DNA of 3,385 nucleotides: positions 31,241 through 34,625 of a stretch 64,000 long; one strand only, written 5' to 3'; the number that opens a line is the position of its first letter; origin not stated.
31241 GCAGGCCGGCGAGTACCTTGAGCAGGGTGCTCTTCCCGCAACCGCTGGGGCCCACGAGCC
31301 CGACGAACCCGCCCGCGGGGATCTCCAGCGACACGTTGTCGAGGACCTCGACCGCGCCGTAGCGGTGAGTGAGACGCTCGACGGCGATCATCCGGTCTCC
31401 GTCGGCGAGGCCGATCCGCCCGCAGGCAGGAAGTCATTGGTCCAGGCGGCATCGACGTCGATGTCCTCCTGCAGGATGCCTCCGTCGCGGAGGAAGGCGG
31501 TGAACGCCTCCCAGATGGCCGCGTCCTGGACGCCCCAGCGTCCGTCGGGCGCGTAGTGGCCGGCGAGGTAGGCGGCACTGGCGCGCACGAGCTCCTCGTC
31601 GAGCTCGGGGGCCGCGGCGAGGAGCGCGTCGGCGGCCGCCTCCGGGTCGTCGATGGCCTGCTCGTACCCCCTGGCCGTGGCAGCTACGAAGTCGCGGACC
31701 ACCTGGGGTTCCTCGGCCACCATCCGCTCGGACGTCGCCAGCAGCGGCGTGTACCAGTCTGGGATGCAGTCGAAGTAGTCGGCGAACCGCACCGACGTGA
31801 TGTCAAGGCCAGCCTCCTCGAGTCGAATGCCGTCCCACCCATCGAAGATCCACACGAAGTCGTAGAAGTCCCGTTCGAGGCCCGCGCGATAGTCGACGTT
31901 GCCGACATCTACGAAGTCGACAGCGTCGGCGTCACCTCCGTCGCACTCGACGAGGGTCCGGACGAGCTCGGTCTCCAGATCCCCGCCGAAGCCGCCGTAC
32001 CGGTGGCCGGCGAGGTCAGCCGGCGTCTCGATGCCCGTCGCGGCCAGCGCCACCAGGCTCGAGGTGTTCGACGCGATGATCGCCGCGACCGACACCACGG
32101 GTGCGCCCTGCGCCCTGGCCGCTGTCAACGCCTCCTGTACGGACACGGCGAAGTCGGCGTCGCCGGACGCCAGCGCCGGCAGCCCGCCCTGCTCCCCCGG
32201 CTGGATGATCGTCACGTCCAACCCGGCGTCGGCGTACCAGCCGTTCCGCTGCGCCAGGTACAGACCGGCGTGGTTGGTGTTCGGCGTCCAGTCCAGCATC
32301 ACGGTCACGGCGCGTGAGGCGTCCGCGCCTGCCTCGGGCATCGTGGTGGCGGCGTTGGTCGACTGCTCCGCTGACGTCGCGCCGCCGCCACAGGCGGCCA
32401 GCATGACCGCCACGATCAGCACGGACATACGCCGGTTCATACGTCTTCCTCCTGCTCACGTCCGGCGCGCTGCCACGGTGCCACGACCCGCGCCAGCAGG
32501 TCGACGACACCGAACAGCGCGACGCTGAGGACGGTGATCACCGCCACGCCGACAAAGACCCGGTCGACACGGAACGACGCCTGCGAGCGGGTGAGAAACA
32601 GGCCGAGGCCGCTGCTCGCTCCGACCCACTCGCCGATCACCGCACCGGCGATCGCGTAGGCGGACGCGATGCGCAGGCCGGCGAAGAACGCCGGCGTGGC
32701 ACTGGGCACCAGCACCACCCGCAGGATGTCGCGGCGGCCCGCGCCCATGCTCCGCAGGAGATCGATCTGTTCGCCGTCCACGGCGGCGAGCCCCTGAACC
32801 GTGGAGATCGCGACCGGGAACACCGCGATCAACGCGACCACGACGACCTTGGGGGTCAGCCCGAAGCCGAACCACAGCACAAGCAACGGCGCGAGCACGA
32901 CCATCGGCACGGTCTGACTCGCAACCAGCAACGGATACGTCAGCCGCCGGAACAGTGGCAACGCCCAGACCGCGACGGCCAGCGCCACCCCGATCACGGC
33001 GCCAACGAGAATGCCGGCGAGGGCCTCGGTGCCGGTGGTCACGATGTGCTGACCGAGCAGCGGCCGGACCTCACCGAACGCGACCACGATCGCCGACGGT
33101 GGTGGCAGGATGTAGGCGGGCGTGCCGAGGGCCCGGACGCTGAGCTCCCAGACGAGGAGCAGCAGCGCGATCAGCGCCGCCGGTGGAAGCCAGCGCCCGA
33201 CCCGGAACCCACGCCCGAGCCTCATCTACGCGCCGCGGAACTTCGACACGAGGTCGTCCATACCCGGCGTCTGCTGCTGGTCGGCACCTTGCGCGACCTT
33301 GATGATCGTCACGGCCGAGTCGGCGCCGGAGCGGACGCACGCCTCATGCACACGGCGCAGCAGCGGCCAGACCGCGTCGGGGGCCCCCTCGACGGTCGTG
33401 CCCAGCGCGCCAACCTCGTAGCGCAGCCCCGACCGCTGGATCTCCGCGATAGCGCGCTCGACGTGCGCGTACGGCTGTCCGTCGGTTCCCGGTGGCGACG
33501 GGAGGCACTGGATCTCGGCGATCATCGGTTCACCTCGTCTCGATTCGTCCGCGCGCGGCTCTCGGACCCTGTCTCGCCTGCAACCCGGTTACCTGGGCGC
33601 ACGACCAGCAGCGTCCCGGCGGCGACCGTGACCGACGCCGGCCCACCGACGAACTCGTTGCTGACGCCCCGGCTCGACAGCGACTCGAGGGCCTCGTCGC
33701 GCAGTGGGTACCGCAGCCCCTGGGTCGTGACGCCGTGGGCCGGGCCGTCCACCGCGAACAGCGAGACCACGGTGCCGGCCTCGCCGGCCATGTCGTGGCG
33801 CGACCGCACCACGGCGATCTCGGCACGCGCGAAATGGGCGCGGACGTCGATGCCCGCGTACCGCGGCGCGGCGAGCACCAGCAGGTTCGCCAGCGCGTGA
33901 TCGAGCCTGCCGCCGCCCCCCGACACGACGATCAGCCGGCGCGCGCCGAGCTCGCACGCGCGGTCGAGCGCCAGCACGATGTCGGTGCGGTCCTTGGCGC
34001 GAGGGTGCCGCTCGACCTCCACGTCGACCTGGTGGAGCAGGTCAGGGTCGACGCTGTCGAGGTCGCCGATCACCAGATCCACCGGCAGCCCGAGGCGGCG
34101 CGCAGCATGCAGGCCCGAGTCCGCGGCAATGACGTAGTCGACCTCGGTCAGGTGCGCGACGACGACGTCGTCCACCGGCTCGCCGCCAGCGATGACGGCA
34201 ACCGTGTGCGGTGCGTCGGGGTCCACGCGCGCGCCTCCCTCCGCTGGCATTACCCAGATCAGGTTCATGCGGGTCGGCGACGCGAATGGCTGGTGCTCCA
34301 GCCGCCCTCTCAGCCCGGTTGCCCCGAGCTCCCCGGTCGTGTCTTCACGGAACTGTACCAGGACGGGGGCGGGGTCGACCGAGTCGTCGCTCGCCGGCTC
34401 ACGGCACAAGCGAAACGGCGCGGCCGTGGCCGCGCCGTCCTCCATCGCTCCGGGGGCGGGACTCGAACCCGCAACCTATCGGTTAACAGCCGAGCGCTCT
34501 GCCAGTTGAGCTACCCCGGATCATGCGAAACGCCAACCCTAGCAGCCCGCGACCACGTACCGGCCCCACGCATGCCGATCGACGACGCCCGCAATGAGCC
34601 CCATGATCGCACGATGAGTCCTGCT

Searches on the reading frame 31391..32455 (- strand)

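Call 7: search_protein_families(library=pfam, proteins=[window:31391-32455:-], max_evalue=0.001)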
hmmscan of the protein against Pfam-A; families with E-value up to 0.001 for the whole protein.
window:31391-32455:- (355 aa): 2 families
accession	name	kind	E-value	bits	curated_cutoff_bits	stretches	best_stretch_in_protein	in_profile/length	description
PF09084.16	NMT1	-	2.9e-63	214.1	20.5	1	59-274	1-216/216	NMT1/THI5 like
PF13379.11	NMT1_2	-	0.00095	19.5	24.7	0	50-115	6-72/252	NMT1-like family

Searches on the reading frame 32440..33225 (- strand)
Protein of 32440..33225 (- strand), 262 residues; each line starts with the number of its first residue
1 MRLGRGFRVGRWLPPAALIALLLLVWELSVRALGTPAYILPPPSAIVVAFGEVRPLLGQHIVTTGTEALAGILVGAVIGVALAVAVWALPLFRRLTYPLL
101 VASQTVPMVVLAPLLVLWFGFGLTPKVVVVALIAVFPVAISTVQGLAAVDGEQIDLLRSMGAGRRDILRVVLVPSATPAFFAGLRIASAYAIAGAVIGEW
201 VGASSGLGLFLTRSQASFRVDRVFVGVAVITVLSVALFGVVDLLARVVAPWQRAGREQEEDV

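Call 7: search_protein_families(library=pfam, proteins=[window:32440-33225:-], max_evalue=0.001)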
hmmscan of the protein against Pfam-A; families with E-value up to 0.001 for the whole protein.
window:32440-33225:- (262 aa): 2 families
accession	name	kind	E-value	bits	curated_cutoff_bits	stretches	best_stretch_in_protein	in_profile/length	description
PF00528.27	BPD_transp_1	-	2.4e-28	99.6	26.4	1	76-251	2-181/184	Binding-protein-dependent transport system inner membrane component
PF25799.1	prePAAR_I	-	0.00028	21.6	25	1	66-89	14-36/57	Class I prePAAR effector Rhs1 motif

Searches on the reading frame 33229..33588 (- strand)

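Call 7: search_protein_families(library=pfam, proteins=[window:33229-33588:-], max_evalue=0.001)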
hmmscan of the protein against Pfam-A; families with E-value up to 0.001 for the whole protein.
window:33229-33588:- (120 aa): 1 family
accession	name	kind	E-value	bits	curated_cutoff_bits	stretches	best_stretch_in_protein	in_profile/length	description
PF01910.22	Thiamine_BP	-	7.7e-16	58.3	24.9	1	32-108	7-84/92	Thiamine-binding protein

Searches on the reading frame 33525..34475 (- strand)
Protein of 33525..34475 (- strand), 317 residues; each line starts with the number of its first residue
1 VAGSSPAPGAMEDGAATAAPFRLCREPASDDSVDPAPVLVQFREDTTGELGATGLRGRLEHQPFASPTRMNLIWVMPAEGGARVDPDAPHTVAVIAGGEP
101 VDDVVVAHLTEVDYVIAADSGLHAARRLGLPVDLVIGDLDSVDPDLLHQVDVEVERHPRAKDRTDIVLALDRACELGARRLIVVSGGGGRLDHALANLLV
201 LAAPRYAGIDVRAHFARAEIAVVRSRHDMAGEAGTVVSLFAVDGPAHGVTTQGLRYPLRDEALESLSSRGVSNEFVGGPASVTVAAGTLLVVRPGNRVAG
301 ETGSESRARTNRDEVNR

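Call 7: search_protein_families(library=pfam, proteins=[window:33525-34475:-], max_evalue=0.001)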
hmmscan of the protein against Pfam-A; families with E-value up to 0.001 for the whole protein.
window:33525-34475:- (317 aa): 2 families
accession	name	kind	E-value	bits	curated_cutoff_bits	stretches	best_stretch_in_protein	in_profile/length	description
PF04263.21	TPK_catalytic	-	1.4e-20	73.8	30.7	1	110-210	6-110/113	Thiamin pyrophosphokinase, catalytic domain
PF04265.19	TPK_B1_binding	-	1.6e-12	47.3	22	1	233-288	10-66/67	Thiamin pyrophosphokinase, vitamin B1 binding domain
